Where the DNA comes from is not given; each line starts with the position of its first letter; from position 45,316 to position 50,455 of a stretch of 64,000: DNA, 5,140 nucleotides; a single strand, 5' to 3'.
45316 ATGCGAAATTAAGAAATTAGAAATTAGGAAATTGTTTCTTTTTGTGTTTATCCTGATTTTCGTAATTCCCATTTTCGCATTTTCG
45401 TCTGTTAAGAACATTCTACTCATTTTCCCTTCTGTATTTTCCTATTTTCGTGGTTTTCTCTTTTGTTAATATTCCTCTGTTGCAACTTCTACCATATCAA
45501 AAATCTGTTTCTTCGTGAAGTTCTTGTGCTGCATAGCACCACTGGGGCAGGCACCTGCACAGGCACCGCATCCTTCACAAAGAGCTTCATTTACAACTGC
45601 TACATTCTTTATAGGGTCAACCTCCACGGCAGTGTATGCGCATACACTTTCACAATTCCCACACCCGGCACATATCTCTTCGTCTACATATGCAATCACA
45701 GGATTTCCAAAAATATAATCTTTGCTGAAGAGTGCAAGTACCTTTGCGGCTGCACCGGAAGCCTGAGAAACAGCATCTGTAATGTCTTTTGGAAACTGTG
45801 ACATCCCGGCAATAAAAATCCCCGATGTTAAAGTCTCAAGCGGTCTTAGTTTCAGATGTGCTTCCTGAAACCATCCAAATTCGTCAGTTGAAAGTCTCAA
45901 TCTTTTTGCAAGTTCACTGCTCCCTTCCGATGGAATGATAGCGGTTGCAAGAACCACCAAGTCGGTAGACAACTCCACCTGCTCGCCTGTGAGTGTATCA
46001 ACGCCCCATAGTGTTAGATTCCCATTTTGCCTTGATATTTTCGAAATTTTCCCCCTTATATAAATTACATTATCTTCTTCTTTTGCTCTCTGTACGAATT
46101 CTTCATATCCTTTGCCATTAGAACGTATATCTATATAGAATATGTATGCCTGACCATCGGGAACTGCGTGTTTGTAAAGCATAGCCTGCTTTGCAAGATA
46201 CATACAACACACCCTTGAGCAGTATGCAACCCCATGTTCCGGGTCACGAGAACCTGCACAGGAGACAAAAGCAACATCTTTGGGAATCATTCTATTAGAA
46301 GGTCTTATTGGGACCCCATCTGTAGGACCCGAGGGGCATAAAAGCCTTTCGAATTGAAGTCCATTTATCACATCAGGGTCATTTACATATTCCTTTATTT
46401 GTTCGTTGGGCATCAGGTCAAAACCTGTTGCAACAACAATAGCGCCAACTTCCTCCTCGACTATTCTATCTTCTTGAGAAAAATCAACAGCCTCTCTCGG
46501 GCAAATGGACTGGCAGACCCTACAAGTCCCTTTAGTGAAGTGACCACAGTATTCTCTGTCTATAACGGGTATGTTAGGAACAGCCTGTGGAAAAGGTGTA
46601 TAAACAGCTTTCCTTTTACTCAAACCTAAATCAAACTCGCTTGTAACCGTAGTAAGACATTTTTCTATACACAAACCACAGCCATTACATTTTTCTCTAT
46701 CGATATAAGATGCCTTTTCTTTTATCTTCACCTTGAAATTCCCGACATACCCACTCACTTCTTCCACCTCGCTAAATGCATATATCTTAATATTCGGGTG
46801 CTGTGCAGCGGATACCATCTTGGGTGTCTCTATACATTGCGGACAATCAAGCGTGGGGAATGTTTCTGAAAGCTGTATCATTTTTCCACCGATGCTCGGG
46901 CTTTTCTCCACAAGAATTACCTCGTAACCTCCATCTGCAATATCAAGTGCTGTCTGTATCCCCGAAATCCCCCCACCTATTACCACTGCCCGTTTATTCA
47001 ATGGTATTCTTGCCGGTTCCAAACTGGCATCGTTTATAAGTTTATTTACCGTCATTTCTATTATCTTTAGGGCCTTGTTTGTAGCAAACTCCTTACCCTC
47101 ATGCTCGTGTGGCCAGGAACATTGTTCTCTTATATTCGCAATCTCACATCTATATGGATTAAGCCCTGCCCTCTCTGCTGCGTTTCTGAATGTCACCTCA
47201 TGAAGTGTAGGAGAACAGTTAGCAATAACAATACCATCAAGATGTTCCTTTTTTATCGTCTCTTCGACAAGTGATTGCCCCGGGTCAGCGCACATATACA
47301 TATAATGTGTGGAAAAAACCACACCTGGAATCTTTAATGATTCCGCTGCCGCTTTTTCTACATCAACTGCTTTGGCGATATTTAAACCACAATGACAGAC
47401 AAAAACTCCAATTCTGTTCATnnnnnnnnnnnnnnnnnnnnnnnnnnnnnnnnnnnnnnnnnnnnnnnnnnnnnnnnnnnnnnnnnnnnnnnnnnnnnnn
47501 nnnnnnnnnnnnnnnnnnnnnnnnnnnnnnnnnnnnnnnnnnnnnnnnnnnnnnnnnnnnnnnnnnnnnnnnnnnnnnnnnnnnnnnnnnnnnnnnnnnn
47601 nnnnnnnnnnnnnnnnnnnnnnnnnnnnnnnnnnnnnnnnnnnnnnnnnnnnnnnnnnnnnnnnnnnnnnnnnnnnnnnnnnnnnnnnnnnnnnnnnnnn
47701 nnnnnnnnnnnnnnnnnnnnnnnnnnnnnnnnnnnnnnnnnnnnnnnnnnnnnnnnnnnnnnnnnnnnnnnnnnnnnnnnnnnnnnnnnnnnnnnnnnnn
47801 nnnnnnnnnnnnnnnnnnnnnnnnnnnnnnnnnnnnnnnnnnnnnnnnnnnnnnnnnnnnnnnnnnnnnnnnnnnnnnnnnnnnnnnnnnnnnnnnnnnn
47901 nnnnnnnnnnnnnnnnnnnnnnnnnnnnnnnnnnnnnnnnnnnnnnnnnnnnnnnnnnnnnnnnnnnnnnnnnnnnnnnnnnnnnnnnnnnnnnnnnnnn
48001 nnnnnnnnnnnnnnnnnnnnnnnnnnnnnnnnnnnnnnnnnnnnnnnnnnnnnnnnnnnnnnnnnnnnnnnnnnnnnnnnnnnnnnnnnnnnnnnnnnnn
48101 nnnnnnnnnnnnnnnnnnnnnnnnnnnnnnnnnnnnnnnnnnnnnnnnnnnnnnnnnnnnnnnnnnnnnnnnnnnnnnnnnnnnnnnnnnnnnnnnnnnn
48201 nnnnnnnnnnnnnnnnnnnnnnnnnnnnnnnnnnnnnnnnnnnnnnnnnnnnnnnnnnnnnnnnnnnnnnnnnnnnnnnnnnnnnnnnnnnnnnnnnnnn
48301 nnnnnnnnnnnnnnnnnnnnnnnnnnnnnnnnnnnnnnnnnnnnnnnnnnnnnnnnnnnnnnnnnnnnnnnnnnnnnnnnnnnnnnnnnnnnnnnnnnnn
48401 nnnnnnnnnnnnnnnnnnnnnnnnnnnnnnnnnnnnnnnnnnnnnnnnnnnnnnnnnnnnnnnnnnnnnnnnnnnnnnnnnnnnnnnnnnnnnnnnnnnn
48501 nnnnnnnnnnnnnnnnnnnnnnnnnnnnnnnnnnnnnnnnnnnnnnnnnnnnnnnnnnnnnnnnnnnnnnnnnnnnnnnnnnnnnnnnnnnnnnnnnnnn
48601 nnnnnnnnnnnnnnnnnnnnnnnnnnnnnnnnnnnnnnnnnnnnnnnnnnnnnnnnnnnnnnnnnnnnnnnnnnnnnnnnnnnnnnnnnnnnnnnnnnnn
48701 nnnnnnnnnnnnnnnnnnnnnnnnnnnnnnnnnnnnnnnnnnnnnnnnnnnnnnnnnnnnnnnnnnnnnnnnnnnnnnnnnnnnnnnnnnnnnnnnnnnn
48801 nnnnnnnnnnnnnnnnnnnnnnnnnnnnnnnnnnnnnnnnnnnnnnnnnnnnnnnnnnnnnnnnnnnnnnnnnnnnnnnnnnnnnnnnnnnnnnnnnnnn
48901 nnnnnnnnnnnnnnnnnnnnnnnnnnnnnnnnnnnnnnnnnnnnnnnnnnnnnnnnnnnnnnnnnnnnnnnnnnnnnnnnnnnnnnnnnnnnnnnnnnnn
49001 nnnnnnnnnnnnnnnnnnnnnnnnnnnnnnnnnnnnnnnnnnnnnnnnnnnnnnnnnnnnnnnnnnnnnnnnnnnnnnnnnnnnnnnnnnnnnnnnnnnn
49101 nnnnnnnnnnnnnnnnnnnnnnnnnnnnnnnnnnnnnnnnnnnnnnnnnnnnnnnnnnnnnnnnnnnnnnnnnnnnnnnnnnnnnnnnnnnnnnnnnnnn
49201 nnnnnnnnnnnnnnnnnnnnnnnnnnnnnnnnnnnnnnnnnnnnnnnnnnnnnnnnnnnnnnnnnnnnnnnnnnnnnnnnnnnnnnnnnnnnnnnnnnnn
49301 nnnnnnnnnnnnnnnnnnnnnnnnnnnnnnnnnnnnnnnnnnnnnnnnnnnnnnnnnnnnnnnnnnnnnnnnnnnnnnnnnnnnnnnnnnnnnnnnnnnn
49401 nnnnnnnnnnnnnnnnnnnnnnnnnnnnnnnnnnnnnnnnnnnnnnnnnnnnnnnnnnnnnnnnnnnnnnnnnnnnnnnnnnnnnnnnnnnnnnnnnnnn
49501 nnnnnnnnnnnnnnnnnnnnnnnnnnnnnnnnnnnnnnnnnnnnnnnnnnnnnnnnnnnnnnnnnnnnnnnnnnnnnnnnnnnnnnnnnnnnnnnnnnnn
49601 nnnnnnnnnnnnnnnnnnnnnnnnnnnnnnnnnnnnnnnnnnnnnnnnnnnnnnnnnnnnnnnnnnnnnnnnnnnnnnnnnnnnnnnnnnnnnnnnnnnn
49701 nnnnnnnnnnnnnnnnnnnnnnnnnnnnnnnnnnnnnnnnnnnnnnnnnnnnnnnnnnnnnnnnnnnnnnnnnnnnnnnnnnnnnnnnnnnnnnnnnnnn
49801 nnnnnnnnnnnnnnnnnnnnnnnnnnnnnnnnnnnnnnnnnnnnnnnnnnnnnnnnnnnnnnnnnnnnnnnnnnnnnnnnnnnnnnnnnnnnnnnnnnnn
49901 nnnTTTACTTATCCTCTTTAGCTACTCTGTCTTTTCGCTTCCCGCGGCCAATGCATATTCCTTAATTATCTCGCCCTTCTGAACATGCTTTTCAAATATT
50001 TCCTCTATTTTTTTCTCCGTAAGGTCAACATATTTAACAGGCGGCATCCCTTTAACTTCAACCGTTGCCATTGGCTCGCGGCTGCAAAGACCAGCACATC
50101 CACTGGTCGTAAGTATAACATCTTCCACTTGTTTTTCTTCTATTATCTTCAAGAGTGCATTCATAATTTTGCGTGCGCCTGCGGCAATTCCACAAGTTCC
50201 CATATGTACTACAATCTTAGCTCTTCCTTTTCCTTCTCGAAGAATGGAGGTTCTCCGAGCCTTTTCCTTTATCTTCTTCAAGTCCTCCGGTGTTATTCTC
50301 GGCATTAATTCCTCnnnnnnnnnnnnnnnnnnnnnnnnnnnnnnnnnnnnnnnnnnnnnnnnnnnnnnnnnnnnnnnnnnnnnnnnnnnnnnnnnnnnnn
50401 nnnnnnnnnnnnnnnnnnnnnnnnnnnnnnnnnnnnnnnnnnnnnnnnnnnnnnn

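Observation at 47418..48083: Stand-alone HydA/NuoG N-terminal ferredoxin module (2Fe-2S + 2x4Fe-4S) without any catalytic domain, placed exactly where hydA would sit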

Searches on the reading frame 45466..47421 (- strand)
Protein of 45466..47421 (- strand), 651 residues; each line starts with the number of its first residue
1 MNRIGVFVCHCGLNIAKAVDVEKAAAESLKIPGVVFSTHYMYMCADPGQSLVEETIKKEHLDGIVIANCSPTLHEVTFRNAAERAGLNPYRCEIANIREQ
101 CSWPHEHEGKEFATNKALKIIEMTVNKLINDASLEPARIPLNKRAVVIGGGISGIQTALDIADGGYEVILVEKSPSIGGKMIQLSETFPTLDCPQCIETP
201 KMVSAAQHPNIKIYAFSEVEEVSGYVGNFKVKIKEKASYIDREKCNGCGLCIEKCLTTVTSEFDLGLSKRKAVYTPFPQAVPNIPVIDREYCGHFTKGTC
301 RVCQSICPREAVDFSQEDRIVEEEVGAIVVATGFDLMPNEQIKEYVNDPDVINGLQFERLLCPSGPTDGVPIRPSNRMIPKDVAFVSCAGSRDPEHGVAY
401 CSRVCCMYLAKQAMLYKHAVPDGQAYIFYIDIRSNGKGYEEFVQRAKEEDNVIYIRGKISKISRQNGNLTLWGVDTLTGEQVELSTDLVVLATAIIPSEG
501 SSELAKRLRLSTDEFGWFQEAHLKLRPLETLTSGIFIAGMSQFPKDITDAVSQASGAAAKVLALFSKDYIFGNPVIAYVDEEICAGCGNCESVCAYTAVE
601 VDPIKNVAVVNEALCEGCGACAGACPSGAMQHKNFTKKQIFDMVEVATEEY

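Call 3: search_protein_families(library=pfam, proteins=[window:45466-47421:-], max_evalue=0.01)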
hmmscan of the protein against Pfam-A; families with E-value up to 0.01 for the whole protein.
window:45466-47421:- (651 aa): 23 families
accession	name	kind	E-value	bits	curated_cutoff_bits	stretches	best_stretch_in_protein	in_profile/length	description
PF00037.32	Fer4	-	3e-13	49.4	21.1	2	609-630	2-23/24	4Fe-4S binding domain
PF12837.12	Fer4_6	-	1.6e-12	47.2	25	3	607-629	1-23/24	4Fe-4S binding domain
PF12838.12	Fer4_7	-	1.7e-12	48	27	1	584-629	2-52/52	4Fe-4S dicluster domain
PF12797.12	Fer4_2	-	2.6e-10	40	24.5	2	578-595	4-21/22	4Fe-4S binding domain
PF13237.11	Fer4_10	-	2.8e-09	37.2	25.5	1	578-626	3-53/53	4Fe-4S dicluster domain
PF25160.1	LdpA_Fe-S-bd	-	1.9e-07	31.2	27.6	1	604-633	18-46/49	LdpA Fe-S cluster-binding domain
PF07992.20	Pyr_redox_2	-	2.2e-07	31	26.1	1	143-178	143-178/291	Pyridine nucleotide-disulphide oxidoreductase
PF14697.11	Fer4_21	-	1.3e-06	28.9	35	1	577-629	1-56/59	4Fe-4S dicluster domain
PF13187.11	Fer4_9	-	2.6e-06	27.8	27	1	584-630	2-52/52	4Fe-4S dicluster domain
PF01266.30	DAO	-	3.5e-06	27.2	27.9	1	145-179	2-37/353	FAD dependent oxidoreductase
PF12831.13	FAD_oxidored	-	4.5e-06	26.7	27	1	146-181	3-38/416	FAD dependent oxidoreductase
PF03486.20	HI0933_like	-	3.1e-05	24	50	1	144-181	2-39/244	HI0933-like protein Rossmann domain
PF00890.30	FAD_binding_2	-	4.8e-05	23.2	20.4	1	145-180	2-37/414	FAD binding domain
PF13450.12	NAD_binding_8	-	8.4e-05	23.2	21.9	1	147-181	1-35/68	NAD(P)-binding Rossmann-like domain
PF13484.11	Fer4_16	-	9.3e-05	23.6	30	1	615-637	2-26/66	4Fe-4S double cluster binding domain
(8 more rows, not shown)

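Call 4: search_protein_families(library=ncbifam, proteins=[window:45466-47421:-], max_evalue=0.001)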
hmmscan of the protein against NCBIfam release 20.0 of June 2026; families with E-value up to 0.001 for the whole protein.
window:45466-47421:- (651 aa): 71 families (the best 25 are shown)
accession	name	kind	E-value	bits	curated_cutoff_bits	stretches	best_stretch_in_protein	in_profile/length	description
NF040770.1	hetero_SS_HdrA2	exception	6.3e-226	752.1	1100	1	3-650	1-643/777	CoB-CoM heterodisulfide reductase HdrA2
NF041778.1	hetero_SS_HdrA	equivalog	5.2e-161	537.1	1400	1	2-647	6-650/771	ferredoxin:CoB-CoM heterodisulfide reductase subunit HdrA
NF041891.1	hdrA_Methbact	equivalog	3.9e-154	514.8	1300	1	3-645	2-633/762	ferredoxin:CoB-CoM heterodisulfide reductase subunit HdrA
NF042909.1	FMH_DH_FwdF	exception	1.8e-12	47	375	2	577-637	220-281/336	tungsten-dependent formylmethanofuran dehydrogenase subunit FwdF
TIGR02179.1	PorD_KorD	subfamily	1.7e-11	44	60.05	1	579-631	22-73/78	2-oxoacid:acceptor oxidoreductase, delta subunit, pyruvate/2-ketoisovalerate family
TIGR02700.1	flavo_MJ0208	hypoth_equivalog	3.3e-11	42.9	251.35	1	547-633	111-197/234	dihydromethanopterin reductase (acceptor)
NF005504.0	PRK07118.1-3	equivalog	1.2e-10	41.3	437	1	584-638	142-196/293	Fe-S cluster domain-containing protein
NF038196.1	ferrodoxin_EFR1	subfamily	1.6e-10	41.5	75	1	579-638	182-237/242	EFR1 family ferrodoxin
NF040864.1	HgcB_ferredoxin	equivalog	2.6e-10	40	99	1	579-632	11-63/93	mercury methylation ferredoxin HgcB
TIGR01944.1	rnfB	subfamily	1.1e-09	38.1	68.7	1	573-637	104-167/190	RnfABCDGE type electron transport complex subunit B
NF007205.0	PRK09626.1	equivalog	3e-09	36.9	93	0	605-650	8-54/105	2-oxoglutarate-acceptor oxidoreductase subunit OorD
TIGR02912.1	sulfite_red_C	equivalog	4.1e-09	35.9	324.1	1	580-634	167-222/314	sulfite reductase subunit C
TIGR01971.1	NuoI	subfamily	9.7e-09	34.9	113.05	1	580-633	40-101/121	NADH-quinone oxidoreductase, chain I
NF043039.1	HgcAB_like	equivalog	1.2e-08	34.9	285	1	578-630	296-349/350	HgcAB-like fusion protein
NF043069.1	T4HPD_activ_SAM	equivalog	1.3e-08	34.6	425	1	579-644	48-113/299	trans-4-hydroxy-L-proline dehydratase activase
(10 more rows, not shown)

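Call 41: search_solved_structures(query=window:45466-47421:-, max_evalue=1e-20, show_alignments=1)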
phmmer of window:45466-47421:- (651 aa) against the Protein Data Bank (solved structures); distinct sequences matched with E-value up to 1e-20: 6.
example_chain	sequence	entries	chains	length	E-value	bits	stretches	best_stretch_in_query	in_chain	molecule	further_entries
5odc_A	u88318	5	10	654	8.1e-193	645.6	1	3-645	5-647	Heterodisulfide reductase, subunit A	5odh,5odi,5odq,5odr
8rvu_a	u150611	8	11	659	3.5e-192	643.5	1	3-650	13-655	H(2):CoB-CoM heterodisulfide,ferredoxin reductase subunit A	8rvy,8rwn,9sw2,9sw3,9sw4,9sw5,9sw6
8rvv_A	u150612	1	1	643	6.9e-192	642.5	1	3-647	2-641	H(2):CoB-CoM heterodisulfide,ferredoxin reductase subunit A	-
7bkb_A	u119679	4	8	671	1.1e-176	592.4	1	3-645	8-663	CoB--CoM heterodisulfide reductase iron-sulfur subunit A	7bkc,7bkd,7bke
9sfi_A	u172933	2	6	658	1.1e-172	579.2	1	3-645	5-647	CoB--CoM heterodisulfide reductase iron-sulfur subunit A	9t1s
6tjr_A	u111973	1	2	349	1.8e-29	106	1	328-564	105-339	Fumarate reductase/succinate dehydrogenase flavoprotein domain protein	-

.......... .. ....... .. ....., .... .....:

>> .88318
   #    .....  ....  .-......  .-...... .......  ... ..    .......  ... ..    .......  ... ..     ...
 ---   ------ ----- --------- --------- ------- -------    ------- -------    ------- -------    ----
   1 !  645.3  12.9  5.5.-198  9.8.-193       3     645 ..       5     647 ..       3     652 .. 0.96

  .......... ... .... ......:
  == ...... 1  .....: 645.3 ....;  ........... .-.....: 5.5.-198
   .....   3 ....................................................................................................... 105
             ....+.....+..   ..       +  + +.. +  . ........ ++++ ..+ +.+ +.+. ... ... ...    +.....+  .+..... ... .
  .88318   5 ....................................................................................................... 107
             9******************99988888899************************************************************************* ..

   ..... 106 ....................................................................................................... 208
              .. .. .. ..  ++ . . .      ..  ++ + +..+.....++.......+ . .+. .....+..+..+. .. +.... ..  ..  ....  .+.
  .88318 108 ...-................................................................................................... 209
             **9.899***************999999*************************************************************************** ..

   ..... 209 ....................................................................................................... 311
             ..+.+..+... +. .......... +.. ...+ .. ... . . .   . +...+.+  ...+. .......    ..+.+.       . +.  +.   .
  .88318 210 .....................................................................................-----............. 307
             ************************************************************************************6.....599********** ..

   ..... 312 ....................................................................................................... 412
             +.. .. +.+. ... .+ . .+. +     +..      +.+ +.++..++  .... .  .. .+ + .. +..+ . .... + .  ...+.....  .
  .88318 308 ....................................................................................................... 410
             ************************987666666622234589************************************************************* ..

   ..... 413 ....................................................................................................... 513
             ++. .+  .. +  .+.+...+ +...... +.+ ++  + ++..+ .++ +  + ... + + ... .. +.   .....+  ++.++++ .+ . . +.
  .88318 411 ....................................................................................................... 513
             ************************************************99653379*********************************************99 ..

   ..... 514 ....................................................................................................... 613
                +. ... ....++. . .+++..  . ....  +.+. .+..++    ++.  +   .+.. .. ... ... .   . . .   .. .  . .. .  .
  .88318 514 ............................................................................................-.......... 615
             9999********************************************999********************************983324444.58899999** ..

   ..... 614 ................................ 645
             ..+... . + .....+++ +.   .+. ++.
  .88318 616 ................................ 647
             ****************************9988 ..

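Call 52: list_cluster_members(proteins=[P0001, window:45466-47421:-, window:42759-44453:-, window:48080-49903:-])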
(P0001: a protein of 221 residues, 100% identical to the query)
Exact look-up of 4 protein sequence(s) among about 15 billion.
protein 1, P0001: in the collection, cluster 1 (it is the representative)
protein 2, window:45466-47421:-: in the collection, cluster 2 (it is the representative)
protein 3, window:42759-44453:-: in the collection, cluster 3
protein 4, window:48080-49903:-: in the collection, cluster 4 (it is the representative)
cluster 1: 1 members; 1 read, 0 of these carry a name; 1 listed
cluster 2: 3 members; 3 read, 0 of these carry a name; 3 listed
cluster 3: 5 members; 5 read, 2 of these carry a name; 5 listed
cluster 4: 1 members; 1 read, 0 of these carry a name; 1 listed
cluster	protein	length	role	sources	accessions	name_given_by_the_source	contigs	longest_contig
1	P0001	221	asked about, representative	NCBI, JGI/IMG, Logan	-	-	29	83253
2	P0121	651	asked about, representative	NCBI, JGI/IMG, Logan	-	-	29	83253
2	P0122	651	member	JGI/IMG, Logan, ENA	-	-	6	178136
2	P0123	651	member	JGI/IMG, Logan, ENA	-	-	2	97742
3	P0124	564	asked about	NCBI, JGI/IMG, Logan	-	-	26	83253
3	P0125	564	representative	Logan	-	-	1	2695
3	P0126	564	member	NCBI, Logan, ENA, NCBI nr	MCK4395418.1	FAD-binding protein [candidate division WOR-3 bacterium]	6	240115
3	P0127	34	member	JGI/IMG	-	hypothetical protein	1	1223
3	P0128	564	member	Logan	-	-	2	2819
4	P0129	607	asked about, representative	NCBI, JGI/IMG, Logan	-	-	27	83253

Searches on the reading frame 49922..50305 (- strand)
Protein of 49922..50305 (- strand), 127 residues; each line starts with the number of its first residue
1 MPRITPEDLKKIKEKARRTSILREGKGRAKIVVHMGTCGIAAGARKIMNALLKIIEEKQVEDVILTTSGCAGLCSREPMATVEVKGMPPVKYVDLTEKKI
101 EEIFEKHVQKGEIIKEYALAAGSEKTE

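Call 3: search_protein_families(library=pfam, proteins=[window:49922-50305:-], max_evalue=0.01)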
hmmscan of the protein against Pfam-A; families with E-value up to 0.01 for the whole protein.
window:49922-50305:- (127 aa): 2 families
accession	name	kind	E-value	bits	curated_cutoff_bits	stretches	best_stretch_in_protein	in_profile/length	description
PF01257.25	2Fe-2S_thioredx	-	4.2e-06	27.1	24.8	1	23-106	60-143/145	Thioredoxin-like [2Fe-2S] ferredoxin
PF01058.29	Oxidored_q6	-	0.0051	17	27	1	16-63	55-104/128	NADH ubiquinone oxidoreductase, 20 Kd subunit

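Call 4: search_protein_families(library=ncbifam, proteins=[window:49922-50305:-], max_evalue=0.001)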
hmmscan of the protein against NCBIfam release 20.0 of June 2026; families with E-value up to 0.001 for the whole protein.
window:49922-50305:- (127 aa): 3 families
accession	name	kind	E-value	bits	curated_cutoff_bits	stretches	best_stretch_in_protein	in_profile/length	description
NF041612.1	fdxn_Clost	equivalog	8.4e-11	42.4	150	1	42-116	27-99/102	2Fe-2S ferredoxin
NF041613.1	fdxn_Azotob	equivalog_domain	0.00014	22.1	195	1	36-116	22-99/107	2Fe-2S ferredoxin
TIGR03419.1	NifU_clost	equivalog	0.00066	20.1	187.9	1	44-104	32-91/121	Fe-S cluster assembly scaffold protein NifU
